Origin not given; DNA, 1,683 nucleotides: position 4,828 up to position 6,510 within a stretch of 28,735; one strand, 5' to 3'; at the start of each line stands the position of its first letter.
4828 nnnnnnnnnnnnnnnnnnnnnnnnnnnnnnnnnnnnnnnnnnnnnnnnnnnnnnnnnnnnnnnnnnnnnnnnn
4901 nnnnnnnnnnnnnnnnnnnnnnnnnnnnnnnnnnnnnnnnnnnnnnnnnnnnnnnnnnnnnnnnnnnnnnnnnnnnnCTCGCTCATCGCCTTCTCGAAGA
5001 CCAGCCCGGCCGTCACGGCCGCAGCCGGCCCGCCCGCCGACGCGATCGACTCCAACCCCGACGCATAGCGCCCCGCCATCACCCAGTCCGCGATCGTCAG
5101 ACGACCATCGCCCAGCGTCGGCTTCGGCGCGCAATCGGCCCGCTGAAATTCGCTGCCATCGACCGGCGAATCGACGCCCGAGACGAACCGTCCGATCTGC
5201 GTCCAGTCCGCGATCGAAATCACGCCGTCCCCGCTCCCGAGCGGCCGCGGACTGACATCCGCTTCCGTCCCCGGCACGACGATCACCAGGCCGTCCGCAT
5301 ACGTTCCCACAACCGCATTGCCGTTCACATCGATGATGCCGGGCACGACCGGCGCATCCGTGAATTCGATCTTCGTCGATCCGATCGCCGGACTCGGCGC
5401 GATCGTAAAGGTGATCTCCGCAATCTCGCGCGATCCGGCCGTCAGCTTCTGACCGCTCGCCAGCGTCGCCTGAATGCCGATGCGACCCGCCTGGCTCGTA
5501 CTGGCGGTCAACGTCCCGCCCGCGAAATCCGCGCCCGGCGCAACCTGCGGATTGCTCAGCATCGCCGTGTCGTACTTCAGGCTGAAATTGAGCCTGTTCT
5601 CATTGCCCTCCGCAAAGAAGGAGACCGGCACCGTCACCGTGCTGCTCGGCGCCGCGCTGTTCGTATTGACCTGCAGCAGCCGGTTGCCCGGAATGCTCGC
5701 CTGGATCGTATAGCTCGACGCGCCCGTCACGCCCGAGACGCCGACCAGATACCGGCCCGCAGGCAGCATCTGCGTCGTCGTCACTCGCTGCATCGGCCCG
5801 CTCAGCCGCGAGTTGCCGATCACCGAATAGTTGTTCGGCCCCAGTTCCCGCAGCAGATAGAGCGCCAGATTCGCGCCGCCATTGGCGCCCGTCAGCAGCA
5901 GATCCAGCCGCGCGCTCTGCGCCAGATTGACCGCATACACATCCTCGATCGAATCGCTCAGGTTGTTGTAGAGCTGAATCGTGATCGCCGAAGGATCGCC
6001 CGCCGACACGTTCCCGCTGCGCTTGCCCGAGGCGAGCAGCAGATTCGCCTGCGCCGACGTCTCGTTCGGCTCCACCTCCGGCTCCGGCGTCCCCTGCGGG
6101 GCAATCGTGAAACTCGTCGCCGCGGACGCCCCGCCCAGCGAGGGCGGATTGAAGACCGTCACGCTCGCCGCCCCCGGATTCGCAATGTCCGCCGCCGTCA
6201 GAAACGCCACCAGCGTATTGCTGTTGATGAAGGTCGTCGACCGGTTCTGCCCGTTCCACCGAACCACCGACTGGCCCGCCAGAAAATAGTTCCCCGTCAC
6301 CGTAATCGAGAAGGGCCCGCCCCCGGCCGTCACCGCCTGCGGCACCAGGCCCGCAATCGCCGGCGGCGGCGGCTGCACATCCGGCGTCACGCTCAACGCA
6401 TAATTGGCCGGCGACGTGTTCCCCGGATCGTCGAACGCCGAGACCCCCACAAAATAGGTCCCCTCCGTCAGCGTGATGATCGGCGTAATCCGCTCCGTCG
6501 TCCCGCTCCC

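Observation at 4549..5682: Cohesin-dockerin-cohesin core in a giant non-catalytic surface protein: possible self-assembling scaffold outside cellulosome-forming clades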

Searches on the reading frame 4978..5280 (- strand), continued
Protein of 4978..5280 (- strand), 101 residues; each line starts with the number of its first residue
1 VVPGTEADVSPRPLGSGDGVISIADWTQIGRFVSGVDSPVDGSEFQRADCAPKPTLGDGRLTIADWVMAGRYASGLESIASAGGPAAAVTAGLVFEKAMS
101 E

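Call 70: find_encoding_contigs(protein=P0126, flank=10000, max_places=4)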
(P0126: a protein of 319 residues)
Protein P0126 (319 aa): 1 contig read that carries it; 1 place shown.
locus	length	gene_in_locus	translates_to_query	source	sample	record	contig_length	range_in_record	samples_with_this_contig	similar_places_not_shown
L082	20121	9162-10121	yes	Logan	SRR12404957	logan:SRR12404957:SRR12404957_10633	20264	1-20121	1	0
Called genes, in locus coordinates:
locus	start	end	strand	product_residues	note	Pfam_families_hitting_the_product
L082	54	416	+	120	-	-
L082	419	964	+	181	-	PF10648:Gmad2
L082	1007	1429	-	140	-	PF01475:FUR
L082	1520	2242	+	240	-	-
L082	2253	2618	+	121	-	-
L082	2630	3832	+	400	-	PF07907:YibE_F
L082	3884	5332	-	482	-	PF02463:SMC_N (faint), PF13555:AAA_29 (faint), PF00005:ABC_tran, PF13304:AAA_21 (faint), PF12848:ABC_tran_Xtn, PF00005:ABC_tran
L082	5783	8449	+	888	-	-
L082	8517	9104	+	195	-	PF04203:Sortase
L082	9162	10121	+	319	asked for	PF00036:EF-hand_1 (faint), PF13202:EF-hand_5 (faint)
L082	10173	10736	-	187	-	PF08207:EFP_N, PF01132:EFP, PF09285:Elong-fact-P_C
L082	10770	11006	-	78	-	PF01084:Ribosomal_S18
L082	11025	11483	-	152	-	PF00436:SSB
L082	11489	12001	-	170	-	PF01250:Ribosomal_S6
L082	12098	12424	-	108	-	-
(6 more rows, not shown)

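Call 74: search_protein_families(library=ncbifam, proteins=[P0141, P0143, P0163, P0164, P0138, P0152, P0126], max_evalue=0.001)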
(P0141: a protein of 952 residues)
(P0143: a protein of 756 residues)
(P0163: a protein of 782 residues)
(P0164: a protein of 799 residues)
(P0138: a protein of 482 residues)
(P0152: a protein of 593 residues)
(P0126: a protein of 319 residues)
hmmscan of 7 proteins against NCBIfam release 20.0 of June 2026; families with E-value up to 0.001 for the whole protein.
P0141 (952 aa): 1 family
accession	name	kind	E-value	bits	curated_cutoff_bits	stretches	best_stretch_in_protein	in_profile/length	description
NF052521.1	TafC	equivalog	5.1e-07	29.1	410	1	217-413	166-368/373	TafC family fimbrial protein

P0143 (756 aa): 1 family
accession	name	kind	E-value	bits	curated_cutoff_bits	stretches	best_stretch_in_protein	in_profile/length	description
NF052521.1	TafC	equivalog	1.4e-16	60.6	410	1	32-208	190-369/373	TafC family fimbrial protein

P0163 (782 aa): 5 families
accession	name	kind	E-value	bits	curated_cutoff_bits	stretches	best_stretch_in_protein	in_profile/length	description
NF012200.0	choice_anch_D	domain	5.5e-26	91.2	45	2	190-294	1-106/108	choice-of-anchor D domain-containing protein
NF052228.1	T9SS_PorZ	equivalog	6.2e-18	64.6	260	1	693-782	668-757/757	type IX secretion system anionic LPS delivery protein PorZ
NF041518.1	choice_anch_Q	domain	1.5e-10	41.2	25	1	49-95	16-58/58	choice-of-anchor Q domain-containing protein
TIGR04183.1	Por_Secre_tail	domain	9.2e-09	35.2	23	1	700-779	1-70/72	T9SS type A sorting domain-containing protein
NF033707.1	T9SS_sortase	equivalog_domain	8.1e-07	27.1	420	1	681-767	982-1076/1095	type IX secretion system sortase PorU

P0164 (799 aa): 2 families
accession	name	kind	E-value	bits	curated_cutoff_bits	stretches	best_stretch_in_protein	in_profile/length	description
TIGR04362.1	choice_anch_C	subfamily_domain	2.6e-11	44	120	1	12-126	46-157/157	choice-of-anchor C family protein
NF052521.1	TafC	equivalog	6.4e-06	25.5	410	1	167-338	187-367/373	TafC family fimbrial protein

P0138 (482 aa): 1 family
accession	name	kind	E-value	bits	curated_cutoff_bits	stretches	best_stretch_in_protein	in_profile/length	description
NF045728.1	glycosyl_F510_1955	equivalog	4.4e-13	49.1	175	1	115-211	100-200/246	F510_1955 family glycosylhydrolase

P0152 (593 aa): 1 family
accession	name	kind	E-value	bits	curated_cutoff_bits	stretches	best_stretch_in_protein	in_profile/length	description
NF012211.1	tand_rpt_95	domain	2.5e-07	30.6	90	0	60-123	31-94/98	tandem-95 repeat protein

P0126 (319 aa): 0 families

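Call 75: search_protein_families(library=pfam, proteins=[P0141, P0143, P0163, P0164, P0138, P0152, P0126], max_evalue=0.001)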
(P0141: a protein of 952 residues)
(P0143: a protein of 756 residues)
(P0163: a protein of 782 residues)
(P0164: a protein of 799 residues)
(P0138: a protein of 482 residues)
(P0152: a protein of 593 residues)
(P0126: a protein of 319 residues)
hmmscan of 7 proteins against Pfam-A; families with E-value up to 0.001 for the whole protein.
P0141 (952 aa): 7 families
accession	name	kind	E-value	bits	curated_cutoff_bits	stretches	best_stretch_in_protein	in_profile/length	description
PF13927.12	Ig_3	-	8.6e-38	129.2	30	3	417-484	2-78/78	Immunoglobulin domain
PF07679.22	I-set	-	1.9e-33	114.8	23.7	3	114-195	1-85/90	Immunoglobulin I-set domain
PF13385.13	Laminin_G_3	-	2.8e-26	92.9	27.6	1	252-402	1-151/151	Concanavalin A-like lectin/glucanases superfamily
PF13895.12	Ig_2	-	9.5e-15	55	27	1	417-498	2-79/79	Immunoglobulin domain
PF00047.31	ig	-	7e-12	45.9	21.8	1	425-492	2-80/81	Immunoglobulin domain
PF07686.23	V-set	-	5.2e-06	27.1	26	0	461-498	71-108/109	Immunoglobulin V-set domain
PF00963.24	Cohesin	-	2.3e-05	25.1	24.1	0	506-616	4-119/139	Cohesin domain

P0143 (756 aa): 4 families
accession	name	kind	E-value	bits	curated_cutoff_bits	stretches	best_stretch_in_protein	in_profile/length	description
PF13385.13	Laminin_G_3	-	8e-33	114.2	27.6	1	40-195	1-150/151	Concanavalin A-like lectin/glucanases superfamily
PF13927.12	Ig_3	-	2.4e-10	41.2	30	1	215-280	4-78/78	Immunoglobulin domain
PF07679.22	I-set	-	5.2e-09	36.5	23.7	1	215-286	3-83/90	Immunoglobulin I-set domain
PF13895.12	Ig_2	-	1.3e-06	28.9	27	1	218-294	5-79/79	Immunoglobulin domain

P0163 (782 aa): 12 families
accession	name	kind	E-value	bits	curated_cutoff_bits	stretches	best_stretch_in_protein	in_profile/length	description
PF22544.2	HYDIN_VesB_CFA65-like_Ig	-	4.1e-15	56.3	25.5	1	204-295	1-90/100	HYDIN/CFA65/VesB-like, Ig-like domain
PF22073.2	Cep192_D4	-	2.2e-12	47.6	35.5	1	204-304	2-111/112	Cep192 domain 4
PF15780.11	ASH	-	2.7e-12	47.1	27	1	211-294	12-93/98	Abnormal spindle-like microcephaly-assoc'd, ASPM-SPD-2-Hydin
PF19190.6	BACON_2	-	2.3e-09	37.5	25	1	103-181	2-82/94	Viral BACON domain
PF07610.17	DUF1573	-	2.7e-07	31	26.1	1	207-296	2-88/98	Protein of unknown function (DUF1573)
PF12371.14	TMEM131_like_N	-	3.3e-07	30.9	28.8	1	207-289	2-82/84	Transmembrane protein 131-like N-terminal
PF13585.12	CHU_C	-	3.8e-07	30.6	27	1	720-771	27-75/86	CHU_C Type IX secretion signal domain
PF00963.24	Cohesin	-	1.1e-05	26.1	24.1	1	314-423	5-119/139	Cohesin domain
PF18962.6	Por_Secre_tail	-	1.4e-05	25.8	27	1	700-778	1-73/75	Secretion system C-terminal sorting domain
PF13860.13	FlgD_ig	-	9.2e-05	22.8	27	1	720-769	23-76/79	FlgD Ig-like domain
PF22076.2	Cep192_D6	-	0.00012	22.7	35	1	103-208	4-98/101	Cep192 domain 6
PF13004.13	BACON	-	0.00025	21.4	25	1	137-194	2-58/61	Putative binding domain, N-terminal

P0164 (799 aa): 2 families
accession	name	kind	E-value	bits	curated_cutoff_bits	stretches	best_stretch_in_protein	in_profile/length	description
PF13385.13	Laminin_G_3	-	1.1e-22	81.2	27.6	1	178-328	1-151/151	Concanavalin A-like lectin/glucanases superfamily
PF00963.24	Cohesin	-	1.6e-10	41.7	24.1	2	591-708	3-126/139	Cohesin domain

P0138 (482 aa): 2 families
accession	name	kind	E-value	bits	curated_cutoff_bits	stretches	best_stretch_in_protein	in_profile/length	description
PF02012.26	BNR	-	8.1e-05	22.5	27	0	129-139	1-11/12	BNR/Asp-box repeat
PF15902.12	Sortilin-Vps10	-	0.00019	20.8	33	0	86-147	3-66/446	Sortilin, neurotensin receptor 3,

P0152 (593 aa): 3 families
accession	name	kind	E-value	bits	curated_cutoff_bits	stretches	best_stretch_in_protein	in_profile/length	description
PF00963.24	Cohesin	-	1.8e-08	35.1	24.1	1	222-334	3-120/139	Cohesin domain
PF17892.7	Cadherin_5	-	1.1e-07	32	26.5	1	140-207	28-90/98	Cadherin-like domain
PF17963.7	Big_9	-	1.1e-06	29.8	23.6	1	117-208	1-84/89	Bacterial Ig domain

P0126 (319 aa): 5 families
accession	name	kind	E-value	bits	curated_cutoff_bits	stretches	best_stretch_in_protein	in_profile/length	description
PF13202.12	EF-hand_5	-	9.4e-06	25.3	25.9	0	282-293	10-21/25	EF hand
PF00036.39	EF-hand_1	-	1.5e-05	24.7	25.4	0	282-296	11-25/29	EF hand domain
PF00404.24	Dockerin_1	-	0.00019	22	22.9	0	199-256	6-52/57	Dockerin type I domain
PF13405.12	EF-hand_6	-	0.00019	21.3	25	0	282-296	11-25/30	EF-hand domain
PF17441.7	DUF5419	-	0.00049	20.6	31.8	0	283-309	20-46/54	Family of unknown function (DUF5419)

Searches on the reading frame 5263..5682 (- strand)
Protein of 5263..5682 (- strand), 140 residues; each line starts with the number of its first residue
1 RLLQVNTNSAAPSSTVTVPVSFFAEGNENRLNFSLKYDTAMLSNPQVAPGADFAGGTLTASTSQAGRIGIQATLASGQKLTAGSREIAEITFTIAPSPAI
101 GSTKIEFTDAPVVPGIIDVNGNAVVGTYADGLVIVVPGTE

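Call 8: search_protein_families(library=pfam, proteins=[window:5263-5682:-], max_evalue=10)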
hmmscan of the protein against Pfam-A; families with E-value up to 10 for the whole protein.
seq(140 aa): 1 family
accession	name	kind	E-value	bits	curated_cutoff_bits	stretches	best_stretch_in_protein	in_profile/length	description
PF00963.24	Cohesin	-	2.6e-09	37.9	24.1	1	3-113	3-120/139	Cohesin domain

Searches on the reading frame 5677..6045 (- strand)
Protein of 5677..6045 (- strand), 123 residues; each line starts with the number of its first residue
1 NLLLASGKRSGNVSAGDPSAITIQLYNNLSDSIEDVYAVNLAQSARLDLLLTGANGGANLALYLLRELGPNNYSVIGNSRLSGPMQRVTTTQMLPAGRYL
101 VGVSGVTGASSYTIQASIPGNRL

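Call 8: search_protein_families(library=pfam, proteins=[window:5677-6045:-], max_evalue=10)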
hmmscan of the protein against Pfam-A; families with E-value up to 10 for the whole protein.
seq(123 aa): 1 family
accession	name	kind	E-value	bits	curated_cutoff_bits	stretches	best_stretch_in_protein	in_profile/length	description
PF04151.21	PPC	-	1.1e-06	29.8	25.9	1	34-105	2-70/70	Bacterial pre-peptidase C-terminal domain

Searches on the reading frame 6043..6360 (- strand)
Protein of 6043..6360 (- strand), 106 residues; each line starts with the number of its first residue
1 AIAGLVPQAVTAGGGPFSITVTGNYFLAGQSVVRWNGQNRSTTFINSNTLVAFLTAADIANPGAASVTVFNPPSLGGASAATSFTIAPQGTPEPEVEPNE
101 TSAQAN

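Call 8: search_protein_families(library=pfam, proteins=[window:6043-6360:-], max_evalue=10)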
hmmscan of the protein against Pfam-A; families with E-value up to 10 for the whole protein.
seq(106 aa): 1 family
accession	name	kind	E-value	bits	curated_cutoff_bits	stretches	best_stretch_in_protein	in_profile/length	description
PF01833.30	TIG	-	1.5e-05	25.4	20.9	1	4-85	5-83/84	IPT/TIG domain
